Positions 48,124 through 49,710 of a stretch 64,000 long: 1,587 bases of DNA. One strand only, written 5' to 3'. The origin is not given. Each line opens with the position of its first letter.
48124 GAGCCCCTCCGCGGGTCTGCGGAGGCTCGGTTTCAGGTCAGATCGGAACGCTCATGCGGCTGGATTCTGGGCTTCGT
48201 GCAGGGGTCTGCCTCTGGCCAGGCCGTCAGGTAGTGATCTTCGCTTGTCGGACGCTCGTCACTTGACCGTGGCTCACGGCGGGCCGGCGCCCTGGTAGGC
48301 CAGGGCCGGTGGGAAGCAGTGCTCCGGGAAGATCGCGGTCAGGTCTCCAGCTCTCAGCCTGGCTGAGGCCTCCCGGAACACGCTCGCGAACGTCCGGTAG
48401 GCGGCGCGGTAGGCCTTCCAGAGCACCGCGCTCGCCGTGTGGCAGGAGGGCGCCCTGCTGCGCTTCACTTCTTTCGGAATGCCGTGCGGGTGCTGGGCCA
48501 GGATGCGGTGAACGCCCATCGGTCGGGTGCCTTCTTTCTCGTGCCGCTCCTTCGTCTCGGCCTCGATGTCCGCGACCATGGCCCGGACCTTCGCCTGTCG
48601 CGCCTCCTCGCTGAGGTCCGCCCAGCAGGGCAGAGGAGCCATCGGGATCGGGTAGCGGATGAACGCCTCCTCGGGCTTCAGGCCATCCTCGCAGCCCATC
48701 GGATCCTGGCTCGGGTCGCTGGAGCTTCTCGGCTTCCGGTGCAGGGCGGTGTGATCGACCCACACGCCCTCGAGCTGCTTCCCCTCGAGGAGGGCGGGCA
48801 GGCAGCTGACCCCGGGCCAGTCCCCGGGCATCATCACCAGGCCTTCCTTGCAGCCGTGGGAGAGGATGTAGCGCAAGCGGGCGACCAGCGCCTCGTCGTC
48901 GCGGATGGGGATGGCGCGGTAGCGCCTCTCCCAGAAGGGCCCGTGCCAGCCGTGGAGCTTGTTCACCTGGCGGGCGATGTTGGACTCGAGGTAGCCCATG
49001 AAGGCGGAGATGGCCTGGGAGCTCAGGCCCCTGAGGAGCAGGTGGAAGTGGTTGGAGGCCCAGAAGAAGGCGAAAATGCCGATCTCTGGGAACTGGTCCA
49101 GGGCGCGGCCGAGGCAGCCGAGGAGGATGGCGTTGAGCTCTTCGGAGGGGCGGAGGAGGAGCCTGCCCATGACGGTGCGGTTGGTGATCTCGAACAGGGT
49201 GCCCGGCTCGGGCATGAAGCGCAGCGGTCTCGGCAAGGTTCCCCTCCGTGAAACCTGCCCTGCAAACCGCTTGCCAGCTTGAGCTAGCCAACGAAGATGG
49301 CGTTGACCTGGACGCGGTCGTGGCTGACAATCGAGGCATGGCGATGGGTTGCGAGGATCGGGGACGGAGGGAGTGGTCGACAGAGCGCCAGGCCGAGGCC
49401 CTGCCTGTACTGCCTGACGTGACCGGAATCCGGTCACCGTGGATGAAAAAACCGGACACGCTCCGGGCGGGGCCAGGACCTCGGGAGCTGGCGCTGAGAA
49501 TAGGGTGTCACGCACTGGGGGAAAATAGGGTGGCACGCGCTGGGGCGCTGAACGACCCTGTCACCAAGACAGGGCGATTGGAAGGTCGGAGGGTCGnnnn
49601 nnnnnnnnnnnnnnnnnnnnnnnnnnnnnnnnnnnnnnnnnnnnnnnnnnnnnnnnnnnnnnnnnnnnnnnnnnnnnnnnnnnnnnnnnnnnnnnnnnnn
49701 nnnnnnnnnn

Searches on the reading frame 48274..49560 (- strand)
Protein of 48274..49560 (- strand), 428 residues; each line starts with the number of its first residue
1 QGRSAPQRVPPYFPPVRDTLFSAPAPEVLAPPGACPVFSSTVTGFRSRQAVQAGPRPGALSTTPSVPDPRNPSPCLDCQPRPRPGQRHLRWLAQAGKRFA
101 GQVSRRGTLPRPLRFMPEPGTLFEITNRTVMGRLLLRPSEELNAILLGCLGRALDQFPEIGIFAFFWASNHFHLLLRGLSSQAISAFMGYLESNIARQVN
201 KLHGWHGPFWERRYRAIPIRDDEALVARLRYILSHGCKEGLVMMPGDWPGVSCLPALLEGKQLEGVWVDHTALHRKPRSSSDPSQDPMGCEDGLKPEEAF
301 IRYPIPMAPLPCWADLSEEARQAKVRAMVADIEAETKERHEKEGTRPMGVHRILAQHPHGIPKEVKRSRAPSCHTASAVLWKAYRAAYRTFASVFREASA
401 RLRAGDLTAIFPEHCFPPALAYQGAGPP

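Call 54: search_protein_families(library=pfam, proteins=[window:48274-49560:-], max_evalue=0.00001)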
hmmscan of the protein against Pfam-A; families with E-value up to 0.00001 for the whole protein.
window:48274-49560:- (428 aa): 1 family
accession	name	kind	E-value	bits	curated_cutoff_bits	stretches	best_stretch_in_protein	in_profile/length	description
PF01797.21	Y1_Tnp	-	6.5e-06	26.7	23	1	160-232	41-118/121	Transposase IS200 like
